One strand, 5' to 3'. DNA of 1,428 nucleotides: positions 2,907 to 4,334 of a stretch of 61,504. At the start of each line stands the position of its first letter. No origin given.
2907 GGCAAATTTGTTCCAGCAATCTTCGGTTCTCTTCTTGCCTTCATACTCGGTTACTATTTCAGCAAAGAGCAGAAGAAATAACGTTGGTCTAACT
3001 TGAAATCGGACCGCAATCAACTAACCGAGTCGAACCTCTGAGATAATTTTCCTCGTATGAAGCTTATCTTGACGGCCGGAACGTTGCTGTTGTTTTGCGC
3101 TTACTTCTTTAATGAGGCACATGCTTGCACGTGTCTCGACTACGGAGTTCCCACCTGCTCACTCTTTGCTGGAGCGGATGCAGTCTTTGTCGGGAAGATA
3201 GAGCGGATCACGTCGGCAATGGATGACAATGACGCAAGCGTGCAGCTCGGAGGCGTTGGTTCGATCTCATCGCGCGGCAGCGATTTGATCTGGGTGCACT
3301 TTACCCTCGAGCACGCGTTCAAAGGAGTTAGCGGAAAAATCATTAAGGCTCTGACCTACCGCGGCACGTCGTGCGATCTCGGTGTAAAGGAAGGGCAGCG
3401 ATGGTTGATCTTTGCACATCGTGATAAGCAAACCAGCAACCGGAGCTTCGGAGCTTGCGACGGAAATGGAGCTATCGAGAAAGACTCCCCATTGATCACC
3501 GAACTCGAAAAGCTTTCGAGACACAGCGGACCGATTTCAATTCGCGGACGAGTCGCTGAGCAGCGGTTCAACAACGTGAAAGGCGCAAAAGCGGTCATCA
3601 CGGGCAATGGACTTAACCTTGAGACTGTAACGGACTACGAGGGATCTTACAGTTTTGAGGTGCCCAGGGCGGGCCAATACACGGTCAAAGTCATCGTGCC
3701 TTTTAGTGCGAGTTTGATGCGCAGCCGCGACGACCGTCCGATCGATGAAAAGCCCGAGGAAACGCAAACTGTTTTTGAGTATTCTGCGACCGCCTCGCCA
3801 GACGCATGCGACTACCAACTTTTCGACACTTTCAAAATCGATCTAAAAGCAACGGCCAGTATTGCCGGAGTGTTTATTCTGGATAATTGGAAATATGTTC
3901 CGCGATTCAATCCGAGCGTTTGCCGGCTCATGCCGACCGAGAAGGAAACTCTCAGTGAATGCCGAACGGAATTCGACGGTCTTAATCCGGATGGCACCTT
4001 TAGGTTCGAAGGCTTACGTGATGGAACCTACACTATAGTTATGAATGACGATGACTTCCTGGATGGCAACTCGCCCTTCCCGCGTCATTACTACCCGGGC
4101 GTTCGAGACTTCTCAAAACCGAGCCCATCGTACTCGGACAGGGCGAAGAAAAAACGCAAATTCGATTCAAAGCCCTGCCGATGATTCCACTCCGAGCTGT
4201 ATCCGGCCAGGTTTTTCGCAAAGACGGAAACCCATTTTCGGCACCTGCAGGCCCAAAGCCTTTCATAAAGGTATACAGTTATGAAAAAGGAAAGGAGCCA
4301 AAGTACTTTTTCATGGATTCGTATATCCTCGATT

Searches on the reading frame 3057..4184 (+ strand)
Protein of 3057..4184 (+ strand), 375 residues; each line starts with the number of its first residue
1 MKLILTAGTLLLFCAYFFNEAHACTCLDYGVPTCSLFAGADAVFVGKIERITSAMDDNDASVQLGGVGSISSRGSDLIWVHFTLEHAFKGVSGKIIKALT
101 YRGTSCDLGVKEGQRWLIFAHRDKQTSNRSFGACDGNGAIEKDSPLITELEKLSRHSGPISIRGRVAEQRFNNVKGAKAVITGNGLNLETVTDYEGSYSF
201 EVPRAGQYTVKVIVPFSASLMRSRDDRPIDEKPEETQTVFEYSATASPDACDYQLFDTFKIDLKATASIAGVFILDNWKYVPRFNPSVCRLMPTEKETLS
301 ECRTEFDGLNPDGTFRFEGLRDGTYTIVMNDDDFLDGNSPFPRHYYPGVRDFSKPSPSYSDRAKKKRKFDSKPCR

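Call 7: search_protein_families(library=pfam, proteins=[window:3057-4184:+], max_evalue=0.001)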
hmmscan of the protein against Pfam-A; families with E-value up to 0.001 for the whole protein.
window:3057-4184:+ (375 aa): 3 families
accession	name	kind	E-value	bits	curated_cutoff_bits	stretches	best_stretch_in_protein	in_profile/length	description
PF13620.12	CarboxypepD_reg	-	3e-10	40.8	32.3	1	161-212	1-54/82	Carboxypeptidase regulatory-like domain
PF17210.9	SdrD_B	-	1.5e-06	28.8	29.7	0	188-219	40-71/112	SdrD B-like domain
PF13715.12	CarbopepD_reg_2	-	4e-06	27.2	32.2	0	162-212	1-50/88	CarboxypepD_reg-like domain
